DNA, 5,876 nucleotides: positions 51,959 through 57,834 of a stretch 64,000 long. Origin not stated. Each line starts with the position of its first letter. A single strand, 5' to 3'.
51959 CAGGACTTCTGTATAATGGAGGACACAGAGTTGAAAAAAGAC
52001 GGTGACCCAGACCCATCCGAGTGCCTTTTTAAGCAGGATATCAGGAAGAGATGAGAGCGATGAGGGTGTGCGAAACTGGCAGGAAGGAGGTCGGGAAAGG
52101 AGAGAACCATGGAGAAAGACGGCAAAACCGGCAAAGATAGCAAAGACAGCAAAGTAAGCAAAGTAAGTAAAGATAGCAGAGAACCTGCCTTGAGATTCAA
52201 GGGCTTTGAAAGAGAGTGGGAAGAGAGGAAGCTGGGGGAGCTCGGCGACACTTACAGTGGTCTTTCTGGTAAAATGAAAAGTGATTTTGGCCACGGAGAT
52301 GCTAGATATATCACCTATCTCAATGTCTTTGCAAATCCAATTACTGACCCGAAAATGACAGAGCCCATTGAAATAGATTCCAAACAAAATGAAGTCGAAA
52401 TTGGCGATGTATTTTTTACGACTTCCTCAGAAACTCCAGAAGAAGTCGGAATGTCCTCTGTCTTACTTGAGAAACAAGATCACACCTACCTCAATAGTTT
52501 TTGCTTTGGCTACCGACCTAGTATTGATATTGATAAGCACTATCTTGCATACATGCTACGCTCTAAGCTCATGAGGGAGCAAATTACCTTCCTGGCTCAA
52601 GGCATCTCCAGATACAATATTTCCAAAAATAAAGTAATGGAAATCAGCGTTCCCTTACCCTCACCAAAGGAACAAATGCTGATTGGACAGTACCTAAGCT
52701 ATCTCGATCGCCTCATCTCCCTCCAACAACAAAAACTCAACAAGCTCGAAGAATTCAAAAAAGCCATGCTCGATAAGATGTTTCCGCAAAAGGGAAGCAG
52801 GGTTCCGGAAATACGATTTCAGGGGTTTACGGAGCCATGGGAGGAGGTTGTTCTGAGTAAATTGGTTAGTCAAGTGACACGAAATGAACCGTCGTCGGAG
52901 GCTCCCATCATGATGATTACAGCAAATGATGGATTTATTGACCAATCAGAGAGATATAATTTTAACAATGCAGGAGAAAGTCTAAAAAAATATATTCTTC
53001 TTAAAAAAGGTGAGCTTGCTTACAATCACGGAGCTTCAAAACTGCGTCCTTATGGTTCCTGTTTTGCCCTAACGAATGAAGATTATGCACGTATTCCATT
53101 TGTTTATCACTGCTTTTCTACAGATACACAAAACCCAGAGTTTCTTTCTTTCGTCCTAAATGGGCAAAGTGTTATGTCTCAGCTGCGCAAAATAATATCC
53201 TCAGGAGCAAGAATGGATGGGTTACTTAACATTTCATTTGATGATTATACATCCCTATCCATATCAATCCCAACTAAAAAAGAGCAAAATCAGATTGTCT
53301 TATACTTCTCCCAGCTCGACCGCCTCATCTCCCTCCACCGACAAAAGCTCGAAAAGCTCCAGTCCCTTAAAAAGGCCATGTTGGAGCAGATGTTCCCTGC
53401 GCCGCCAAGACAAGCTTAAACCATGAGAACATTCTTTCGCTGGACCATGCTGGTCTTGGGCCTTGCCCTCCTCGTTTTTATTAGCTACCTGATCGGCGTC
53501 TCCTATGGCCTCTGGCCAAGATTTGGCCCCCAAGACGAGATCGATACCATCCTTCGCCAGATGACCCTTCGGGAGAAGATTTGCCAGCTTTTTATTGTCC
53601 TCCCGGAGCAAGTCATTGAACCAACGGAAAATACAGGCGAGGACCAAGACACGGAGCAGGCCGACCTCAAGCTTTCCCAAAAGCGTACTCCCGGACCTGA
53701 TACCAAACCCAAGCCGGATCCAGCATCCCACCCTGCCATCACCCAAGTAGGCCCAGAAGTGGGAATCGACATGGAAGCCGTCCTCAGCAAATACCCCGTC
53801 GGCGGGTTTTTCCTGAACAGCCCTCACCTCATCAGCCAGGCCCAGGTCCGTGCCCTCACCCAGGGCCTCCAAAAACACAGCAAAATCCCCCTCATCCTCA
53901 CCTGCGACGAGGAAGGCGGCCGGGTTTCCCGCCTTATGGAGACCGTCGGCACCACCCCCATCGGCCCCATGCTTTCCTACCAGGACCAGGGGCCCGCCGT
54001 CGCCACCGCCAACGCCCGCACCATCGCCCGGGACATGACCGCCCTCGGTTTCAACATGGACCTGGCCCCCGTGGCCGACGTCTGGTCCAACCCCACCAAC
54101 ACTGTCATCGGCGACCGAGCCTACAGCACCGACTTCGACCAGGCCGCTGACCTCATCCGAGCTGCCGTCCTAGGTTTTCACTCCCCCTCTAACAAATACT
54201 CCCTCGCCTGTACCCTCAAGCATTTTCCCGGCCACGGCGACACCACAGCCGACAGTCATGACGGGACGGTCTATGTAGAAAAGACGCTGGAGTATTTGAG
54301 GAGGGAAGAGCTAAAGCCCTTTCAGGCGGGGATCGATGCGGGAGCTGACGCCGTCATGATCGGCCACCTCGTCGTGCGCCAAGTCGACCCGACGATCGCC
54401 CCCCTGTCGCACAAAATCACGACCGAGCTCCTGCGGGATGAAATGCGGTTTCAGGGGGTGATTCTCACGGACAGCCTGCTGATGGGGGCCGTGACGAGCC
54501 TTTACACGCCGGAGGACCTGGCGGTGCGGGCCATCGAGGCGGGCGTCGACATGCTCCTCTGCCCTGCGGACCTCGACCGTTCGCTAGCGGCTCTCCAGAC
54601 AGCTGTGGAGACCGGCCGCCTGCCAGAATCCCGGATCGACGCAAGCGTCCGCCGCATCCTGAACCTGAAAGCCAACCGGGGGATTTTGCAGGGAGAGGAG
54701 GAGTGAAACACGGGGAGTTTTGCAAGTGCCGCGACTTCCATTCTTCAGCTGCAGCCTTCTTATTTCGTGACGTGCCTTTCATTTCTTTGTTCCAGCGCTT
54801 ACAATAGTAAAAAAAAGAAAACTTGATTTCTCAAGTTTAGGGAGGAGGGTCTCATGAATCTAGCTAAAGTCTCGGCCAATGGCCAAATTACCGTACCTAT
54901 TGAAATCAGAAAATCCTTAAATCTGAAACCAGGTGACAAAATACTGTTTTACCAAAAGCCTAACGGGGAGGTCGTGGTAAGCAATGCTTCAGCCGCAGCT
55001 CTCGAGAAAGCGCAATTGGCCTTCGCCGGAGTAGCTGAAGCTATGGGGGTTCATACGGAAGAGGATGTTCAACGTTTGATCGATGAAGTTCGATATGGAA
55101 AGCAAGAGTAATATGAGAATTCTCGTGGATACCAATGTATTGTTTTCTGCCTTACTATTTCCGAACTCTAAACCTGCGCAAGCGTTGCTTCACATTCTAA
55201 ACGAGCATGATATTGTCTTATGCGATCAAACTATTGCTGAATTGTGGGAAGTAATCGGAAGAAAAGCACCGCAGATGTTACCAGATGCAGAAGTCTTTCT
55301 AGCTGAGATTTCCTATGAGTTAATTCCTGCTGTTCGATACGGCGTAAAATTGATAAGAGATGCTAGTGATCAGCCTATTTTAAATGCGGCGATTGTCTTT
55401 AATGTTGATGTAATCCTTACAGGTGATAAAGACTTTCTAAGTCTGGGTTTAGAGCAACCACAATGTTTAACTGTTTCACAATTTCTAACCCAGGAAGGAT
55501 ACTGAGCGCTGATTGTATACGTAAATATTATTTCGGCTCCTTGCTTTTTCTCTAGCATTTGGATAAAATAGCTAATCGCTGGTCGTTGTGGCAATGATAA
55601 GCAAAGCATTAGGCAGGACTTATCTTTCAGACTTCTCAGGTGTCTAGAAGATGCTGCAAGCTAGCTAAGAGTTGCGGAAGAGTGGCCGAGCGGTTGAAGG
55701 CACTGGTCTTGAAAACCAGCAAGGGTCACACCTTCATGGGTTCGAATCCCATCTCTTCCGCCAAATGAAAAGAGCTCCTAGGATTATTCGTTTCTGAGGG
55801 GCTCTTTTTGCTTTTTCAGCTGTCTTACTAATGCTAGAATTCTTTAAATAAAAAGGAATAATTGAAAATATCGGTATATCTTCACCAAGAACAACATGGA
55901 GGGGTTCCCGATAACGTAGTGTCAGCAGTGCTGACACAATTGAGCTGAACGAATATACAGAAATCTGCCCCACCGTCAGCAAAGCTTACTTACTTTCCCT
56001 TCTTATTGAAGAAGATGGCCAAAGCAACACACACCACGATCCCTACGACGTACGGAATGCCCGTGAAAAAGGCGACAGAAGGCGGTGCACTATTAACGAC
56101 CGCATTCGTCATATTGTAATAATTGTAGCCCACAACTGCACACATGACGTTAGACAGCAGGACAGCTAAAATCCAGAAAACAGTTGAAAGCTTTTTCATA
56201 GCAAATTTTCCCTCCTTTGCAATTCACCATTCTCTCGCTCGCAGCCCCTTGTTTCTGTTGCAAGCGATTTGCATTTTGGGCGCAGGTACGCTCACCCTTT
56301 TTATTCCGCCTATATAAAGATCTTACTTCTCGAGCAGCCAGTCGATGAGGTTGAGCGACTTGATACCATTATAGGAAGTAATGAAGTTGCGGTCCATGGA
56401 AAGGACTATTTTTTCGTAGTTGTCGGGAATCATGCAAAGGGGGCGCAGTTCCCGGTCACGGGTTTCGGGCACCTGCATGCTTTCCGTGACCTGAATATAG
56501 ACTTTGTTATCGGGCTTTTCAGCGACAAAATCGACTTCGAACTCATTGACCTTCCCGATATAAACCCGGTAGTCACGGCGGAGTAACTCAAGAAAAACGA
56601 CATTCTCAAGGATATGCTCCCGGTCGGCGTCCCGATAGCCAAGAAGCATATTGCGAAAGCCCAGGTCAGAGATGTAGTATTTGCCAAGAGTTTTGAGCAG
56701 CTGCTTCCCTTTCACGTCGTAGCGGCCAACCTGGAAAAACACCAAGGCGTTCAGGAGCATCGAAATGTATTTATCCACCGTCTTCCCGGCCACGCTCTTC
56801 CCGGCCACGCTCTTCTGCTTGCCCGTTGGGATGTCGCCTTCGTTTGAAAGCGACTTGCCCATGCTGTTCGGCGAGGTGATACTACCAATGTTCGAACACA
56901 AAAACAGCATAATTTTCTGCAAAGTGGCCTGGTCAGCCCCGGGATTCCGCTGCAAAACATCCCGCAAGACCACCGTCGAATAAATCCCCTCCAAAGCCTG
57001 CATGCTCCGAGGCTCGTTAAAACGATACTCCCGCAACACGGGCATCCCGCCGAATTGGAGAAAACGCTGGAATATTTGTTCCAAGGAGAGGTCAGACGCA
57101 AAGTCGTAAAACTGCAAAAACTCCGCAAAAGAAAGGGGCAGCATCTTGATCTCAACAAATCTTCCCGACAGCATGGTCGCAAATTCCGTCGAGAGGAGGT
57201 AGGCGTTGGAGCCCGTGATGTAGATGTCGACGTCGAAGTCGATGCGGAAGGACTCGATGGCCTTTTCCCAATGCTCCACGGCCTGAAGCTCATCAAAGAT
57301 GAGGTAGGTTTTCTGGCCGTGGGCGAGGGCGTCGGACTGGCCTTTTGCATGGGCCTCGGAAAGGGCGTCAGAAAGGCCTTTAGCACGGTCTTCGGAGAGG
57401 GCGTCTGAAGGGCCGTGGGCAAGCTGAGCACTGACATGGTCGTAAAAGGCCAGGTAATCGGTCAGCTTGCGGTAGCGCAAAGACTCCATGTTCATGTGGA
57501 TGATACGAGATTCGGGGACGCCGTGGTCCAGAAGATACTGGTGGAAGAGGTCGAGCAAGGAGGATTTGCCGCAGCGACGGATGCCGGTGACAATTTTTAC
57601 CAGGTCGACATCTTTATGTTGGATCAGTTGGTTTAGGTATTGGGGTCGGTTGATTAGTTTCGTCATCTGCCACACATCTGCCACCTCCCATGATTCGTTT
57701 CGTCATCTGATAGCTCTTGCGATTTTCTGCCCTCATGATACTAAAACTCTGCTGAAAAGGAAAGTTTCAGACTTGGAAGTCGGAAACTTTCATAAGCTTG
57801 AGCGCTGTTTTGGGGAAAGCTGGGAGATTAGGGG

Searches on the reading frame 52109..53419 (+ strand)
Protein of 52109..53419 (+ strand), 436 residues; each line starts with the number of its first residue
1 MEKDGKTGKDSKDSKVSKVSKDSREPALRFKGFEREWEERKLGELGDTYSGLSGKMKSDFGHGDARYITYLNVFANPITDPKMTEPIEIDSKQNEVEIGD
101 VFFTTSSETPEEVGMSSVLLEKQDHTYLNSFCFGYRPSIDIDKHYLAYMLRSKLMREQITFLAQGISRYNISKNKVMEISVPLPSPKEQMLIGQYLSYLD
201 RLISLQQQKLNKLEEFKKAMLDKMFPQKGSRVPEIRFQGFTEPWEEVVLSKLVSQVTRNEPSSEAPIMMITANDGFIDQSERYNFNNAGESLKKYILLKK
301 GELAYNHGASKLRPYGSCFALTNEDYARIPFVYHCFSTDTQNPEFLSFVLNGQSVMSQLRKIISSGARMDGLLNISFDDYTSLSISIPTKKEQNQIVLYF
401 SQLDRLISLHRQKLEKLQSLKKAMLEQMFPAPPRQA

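Call 20: search_protein_families(library=pfam, proteins=[window:52109-53419:+])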
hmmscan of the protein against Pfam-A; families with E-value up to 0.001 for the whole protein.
window:52109-53419:+ (436 aa): 1 family
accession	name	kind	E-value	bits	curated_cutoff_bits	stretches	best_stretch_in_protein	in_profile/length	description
PF01420.25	Methylase_S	-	2.3e-22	80.4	22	2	35-215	2-168/168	Type I restriction modification DNA specificity domain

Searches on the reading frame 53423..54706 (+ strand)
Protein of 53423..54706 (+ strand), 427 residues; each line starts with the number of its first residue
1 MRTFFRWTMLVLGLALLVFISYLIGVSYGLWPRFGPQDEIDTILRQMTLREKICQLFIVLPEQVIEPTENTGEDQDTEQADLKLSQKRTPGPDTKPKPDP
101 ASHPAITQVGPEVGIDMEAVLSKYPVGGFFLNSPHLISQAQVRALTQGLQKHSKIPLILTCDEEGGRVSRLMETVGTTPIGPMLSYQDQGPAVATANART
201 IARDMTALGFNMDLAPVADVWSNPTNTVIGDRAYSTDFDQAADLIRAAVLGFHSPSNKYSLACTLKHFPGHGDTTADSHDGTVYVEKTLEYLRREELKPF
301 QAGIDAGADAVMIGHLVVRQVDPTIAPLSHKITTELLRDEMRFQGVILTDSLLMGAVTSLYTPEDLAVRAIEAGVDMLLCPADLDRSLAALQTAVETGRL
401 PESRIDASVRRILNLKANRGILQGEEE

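Call 20: search_protein_families(library=pfam, proteins=[window:53423-54706:+])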
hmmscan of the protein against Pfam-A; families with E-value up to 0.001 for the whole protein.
window:53423-54706:+ (427 aa): 1 family
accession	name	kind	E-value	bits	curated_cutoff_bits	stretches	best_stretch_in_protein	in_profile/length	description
PF00933.27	Glyco_hydro_3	-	2.4e-73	247.8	27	1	116-415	19-316/316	Glycosyl hydrolase family 3 N terminal domain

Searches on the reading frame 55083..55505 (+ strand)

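Call 20: search_protein_families(library=pfam, proteins=[window:55083-55505:+])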
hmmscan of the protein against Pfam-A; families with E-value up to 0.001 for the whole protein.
window:55083-55505:+ (140 aa): 3 families
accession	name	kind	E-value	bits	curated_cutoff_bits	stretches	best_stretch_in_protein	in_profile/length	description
PF13470.12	PIN_3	-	1.5e-13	52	27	1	12-117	1-115/115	PIN domain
PF10130.15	PIN_2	-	1.2e-06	29.2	22.4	0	92-133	90-130/133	PIN domain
PF01850.27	PIN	-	2.5e-06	28.5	23.6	1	13-119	1-115/120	PIN domain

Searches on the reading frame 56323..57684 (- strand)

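Call 20: search_protein_families(library=pfam, proteins=[window:56323-57684:-])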
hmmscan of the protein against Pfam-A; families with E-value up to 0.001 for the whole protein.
window:56323-57684:- (453 aa): 3 families
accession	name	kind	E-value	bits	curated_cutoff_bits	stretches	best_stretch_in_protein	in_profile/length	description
PF13173.12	AAA_14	-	6.1e-28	97.8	27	1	29-190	4-129/129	AAA domain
PF13635.12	DUF4143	-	5.6e-14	52.6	28.1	1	241-399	2-157/160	Domain of unknown function (DUF4143)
PF01637.24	ATPase_2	-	0.00034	20.9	33.2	1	16-137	7-123/225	ATPase domain predominantly from Archaea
